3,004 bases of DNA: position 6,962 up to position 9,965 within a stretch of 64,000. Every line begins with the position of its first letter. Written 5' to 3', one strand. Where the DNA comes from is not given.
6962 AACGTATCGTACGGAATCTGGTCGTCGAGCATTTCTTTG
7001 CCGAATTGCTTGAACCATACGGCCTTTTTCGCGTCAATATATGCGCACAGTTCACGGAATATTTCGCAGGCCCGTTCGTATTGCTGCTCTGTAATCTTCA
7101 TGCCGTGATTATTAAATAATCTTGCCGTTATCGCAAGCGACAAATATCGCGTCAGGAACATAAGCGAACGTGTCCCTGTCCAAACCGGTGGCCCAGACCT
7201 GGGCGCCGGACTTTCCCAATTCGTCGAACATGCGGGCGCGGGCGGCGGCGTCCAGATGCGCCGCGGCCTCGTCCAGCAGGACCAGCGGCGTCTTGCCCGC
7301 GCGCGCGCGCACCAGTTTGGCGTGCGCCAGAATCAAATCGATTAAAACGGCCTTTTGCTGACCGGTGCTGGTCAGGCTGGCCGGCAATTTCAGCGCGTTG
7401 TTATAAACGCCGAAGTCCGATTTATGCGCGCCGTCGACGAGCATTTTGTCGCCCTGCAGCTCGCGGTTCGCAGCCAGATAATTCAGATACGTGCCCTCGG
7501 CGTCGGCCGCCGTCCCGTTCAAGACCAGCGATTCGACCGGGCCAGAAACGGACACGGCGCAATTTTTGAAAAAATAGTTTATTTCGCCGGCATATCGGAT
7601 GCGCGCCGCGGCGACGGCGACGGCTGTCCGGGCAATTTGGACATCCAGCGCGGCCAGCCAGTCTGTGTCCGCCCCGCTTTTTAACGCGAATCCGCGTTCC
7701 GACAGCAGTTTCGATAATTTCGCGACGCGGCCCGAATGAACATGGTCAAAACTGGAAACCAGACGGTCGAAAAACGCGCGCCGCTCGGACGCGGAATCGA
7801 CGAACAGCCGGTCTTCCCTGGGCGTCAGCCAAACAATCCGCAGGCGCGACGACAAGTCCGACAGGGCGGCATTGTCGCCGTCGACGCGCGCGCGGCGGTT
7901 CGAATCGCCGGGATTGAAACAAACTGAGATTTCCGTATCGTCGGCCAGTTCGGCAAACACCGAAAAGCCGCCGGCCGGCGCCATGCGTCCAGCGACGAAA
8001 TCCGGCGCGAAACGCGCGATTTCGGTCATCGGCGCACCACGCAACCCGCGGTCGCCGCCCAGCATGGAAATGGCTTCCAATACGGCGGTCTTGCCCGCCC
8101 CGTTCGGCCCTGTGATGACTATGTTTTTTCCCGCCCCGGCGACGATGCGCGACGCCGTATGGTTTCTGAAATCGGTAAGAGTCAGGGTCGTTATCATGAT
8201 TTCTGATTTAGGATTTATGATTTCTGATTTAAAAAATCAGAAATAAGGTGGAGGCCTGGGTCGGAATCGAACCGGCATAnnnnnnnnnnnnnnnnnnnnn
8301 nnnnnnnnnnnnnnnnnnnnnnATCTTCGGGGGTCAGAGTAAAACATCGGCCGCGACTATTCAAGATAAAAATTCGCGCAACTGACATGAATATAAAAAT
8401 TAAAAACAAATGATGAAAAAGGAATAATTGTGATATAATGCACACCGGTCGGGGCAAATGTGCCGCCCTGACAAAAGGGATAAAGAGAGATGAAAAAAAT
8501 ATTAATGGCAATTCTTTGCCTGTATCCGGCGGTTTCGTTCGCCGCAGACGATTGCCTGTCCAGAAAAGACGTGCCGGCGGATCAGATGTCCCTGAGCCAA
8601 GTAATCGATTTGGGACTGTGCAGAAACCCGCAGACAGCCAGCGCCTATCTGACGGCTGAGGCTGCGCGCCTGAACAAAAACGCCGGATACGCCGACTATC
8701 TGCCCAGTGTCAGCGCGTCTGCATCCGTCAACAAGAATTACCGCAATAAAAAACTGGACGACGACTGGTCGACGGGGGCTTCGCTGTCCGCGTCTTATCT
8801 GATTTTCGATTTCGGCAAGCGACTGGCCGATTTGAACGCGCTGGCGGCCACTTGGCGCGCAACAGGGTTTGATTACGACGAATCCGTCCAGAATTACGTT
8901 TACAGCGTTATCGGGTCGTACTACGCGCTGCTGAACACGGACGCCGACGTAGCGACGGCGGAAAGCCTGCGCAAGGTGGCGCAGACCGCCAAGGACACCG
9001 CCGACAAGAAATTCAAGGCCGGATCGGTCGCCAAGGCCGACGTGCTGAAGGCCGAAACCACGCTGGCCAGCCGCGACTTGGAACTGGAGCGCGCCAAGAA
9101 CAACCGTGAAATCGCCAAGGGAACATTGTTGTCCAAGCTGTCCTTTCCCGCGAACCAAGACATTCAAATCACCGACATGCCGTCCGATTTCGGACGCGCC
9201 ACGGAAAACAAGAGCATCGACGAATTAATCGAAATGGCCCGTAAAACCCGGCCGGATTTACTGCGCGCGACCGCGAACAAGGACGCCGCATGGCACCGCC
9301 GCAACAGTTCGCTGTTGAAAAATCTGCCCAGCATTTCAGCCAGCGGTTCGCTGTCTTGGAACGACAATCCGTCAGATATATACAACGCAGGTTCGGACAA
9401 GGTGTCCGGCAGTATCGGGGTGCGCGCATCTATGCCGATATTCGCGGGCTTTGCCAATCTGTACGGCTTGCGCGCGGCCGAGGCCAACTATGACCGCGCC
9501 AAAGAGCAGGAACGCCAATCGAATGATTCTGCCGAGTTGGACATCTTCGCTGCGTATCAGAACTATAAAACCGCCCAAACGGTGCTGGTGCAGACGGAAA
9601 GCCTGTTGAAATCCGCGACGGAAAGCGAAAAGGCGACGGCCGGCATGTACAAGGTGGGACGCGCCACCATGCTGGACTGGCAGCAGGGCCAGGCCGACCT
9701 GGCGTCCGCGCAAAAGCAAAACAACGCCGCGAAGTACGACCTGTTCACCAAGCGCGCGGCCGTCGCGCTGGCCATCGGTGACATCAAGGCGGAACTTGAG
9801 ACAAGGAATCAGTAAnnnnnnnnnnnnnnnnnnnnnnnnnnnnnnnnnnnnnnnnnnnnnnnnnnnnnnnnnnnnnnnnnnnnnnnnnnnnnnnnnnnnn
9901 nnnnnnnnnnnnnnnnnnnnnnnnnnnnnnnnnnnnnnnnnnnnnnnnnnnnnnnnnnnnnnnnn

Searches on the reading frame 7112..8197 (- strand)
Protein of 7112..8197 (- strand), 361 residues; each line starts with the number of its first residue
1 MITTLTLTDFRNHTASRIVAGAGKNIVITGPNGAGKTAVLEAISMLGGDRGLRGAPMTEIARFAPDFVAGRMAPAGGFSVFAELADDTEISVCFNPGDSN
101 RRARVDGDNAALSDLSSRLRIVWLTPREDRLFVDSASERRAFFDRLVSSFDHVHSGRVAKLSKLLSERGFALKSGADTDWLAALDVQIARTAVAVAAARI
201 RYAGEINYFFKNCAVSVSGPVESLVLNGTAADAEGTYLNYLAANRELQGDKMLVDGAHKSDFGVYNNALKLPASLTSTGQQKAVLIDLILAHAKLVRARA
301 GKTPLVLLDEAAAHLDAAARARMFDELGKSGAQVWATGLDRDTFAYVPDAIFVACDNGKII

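Call 23: search_protein_families(library=pfam, proteins=[window:7112-8197:-], max_evalue=0.00001)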
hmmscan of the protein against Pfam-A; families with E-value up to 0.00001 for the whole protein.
window:7112-8197:- (361 aa): 3 families
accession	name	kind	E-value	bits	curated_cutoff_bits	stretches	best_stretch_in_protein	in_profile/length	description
PF02463.25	SMC_N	-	3.1e-17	63.2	40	1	1-347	1-205/220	RecF/RecN/SMC N terminal domain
PF13304.12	AAA_21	-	3.4e-11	44.2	27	1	27-329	3-284/304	AAA domain, putative AbiEii toxin, Type IV TA system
PF13476.12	AAA_23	-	9.3e-06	26.8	27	0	5-45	2-41/201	AAA domain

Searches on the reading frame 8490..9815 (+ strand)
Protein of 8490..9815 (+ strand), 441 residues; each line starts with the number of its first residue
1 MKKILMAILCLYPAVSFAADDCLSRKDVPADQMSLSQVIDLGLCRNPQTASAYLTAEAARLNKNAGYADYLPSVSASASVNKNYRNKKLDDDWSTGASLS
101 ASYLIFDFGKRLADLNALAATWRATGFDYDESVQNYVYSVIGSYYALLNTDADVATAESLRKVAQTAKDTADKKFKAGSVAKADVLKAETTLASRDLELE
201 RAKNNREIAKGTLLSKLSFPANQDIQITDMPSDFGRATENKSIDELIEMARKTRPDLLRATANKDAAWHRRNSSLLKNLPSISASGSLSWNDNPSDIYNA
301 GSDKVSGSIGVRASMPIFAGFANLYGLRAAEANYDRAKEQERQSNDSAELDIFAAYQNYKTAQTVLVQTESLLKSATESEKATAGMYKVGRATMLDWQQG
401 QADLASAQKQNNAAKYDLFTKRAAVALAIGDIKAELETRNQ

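Call 23: search_protein_families(library=pfam, proteins=[window:8490-9815:+], max_evalue=0.00001)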
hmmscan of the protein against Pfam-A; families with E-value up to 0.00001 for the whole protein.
window:8490-9815:+ (441 aa): 1 family
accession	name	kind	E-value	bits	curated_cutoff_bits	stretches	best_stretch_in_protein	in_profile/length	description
PF02321.23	OEP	-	7.6e-56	189.3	22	2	244-430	2-187/187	Outer membrane efflux protein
